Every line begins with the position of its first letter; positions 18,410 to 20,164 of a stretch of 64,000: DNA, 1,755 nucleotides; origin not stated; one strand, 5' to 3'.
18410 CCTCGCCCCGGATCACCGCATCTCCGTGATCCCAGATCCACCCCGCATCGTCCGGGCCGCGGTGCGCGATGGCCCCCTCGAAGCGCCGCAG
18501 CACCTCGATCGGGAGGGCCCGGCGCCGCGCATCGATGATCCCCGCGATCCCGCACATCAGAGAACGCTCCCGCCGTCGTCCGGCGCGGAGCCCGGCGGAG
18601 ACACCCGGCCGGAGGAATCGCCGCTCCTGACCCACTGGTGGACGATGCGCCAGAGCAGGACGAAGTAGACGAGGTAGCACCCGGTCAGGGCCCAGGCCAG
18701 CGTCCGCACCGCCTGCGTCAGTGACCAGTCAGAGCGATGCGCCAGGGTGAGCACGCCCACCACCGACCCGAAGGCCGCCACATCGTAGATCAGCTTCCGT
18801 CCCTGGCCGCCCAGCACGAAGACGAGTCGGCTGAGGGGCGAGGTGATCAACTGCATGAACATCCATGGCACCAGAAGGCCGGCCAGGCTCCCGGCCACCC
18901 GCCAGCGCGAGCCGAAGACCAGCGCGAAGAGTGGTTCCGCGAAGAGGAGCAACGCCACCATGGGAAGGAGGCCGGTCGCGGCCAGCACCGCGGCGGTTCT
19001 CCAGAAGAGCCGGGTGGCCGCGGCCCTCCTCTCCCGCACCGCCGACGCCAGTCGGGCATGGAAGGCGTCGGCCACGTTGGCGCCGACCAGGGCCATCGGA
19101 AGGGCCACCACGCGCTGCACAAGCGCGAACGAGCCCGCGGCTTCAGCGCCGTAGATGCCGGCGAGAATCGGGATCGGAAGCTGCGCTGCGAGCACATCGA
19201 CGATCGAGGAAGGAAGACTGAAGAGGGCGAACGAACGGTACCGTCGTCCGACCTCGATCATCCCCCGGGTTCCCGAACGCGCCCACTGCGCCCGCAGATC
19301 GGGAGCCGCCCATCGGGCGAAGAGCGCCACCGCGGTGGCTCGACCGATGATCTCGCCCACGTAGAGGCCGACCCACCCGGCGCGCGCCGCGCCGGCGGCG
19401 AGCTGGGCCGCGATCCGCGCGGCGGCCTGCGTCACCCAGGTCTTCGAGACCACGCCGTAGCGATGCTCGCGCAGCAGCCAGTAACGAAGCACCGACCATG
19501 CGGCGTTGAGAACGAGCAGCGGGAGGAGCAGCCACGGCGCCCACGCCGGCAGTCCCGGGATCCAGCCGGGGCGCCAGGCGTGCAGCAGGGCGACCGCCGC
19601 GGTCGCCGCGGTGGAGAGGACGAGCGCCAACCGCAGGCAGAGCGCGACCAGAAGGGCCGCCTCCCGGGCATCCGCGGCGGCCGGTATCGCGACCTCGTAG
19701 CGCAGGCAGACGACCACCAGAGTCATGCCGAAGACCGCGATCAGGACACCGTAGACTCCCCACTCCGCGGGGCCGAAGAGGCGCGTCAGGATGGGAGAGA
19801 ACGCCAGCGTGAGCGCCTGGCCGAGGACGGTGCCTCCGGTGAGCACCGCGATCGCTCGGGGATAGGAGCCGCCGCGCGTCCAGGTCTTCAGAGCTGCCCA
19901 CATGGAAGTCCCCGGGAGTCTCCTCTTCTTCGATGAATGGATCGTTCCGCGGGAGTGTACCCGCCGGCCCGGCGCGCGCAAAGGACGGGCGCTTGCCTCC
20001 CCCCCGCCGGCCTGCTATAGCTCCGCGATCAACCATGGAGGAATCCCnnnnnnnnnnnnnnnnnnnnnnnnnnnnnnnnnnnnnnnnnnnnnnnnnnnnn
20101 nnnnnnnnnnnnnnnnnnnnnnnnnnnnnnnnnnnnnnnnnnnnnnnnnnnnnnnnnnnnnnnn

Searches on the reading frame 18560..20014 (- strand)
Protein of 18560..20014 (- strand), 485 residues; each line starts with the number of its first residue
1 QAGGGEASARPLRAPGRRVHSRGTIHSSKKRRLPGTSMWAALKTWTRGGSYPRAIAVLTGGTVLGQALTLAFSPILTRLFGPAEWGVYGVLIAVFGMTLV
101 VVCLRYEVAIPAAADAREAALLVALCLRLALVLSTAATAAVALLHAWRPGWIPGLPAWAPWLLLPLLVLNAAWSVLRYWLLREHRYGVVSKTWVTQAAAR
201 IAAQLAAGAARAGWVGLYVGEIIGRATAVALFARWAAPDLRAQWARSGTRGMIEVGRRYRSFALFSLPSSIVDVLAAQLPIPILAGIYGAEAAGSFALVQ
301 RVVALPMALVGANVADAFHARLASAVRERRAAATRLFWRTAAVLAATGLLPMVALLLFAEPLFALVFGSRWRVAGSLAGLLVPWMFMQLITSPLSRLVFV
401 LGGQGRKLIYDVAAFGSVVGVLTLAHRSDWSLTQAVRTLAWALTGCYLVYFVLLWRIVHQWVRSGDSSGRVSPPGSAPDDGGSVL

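Call 35: search_protein_families(library=pfam, proteins=[window:18560-20014:-], max_evalue=0.00001)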
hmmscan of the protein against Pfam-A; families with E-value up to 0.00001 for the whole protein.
window:18560-20014:- (485 aa): 1 family
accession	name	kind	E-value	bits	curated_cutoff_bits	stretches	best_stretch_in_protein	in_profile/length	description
PF13440.11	Polysacc_synt_3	-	2.7e-12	47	23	1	75-373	1-290/293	Polysaccharide biosynthesis protein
